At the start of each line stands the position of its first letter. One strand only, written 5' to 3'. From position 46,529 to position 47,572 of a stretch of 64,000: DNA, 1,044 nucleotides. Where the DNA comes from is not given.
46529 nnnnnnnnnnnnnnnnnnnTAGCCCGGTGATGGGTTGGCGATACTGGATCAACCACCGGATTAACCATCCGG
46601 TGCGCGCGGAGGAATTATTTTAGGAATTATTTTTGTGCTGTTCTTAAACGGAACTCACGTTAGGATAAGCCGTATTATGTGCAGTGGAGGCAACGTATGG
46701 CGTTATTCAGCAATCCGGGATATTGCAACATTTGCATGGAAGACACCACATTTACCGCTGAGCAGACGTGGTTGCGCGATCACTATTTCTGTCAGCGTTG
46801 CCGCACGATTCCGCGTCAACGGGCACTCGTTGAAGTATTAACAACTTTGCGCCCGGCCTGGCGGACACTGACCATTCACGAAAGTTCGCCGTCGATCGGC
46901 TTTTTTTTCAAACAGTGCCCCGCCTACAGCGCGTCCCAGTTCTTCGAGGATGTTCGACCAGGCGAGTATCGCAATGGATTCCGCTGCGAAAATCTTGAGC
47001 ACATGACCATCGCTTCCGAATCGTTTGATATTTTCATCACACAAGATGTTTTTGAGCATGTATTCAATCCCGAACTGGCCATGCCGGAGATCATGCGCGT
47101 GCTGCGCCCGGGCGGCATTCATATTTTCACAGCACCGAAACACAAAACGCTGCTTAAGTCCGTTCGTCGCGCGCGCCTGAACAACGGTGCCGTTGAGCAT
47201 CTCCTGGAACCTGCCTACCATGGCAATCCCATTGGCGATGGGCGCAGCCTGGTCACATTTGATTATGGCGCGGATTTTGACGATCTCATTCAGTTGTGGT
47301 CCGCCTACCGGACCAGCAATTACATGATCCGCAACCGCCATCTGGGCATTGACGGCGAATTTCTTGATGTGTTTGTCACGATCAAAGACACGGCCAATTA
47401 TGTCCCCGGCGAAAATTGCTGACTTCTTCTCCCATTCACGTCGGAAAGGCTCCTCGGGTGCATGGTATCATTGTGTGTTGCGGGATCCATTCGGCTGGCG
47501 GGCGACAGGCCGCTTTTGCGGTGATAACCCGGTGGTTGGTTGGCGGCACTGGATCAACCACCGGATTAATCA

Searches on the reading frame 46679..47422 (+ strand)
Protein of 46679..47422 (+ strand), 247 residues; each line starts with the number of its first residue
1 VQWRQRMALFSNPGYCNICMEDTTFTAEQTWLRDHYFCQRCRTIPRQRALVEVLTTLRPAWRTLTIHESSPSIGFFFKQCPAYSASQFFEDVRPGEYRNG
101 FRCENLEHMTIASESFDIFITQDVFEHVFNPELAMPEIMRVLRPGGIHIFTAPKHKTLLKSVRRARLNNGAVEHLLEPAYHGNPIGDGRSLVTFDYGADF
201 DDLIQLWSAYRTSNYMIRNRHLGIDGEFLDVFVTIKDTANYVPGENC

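Call 51: search_protein_families(library=pfam, proteins=[window:46679-47422:+], max_evalue=0.01)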
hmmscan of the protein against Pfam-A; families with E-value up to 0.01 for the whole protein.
window:46679-47422:+ (247 aa): 4 families
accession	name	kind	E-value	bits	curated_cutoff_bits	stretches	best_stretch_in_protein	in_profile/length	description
PF08241.18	Methyltransf_11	-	1.9e-11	44.9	21.2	1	100-150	45-95/95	Methyltransferase domain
PF13847.12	Methyltransf_31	-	2.5e-07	30.9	27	1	101-164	58-124/145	Methyltransferase domain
PF13649.12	Methyltransf_25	-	2e-05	25.6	27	1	100-146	49-97/97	Methyltransferase domain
PF08242.18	Methyltransf_12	-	0.00058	21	30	1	101-147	48-97/98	Methyltransferase domain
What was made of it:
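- The cluster also holds a stand-alone methyltransferase at 46679-47422 (call 51).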
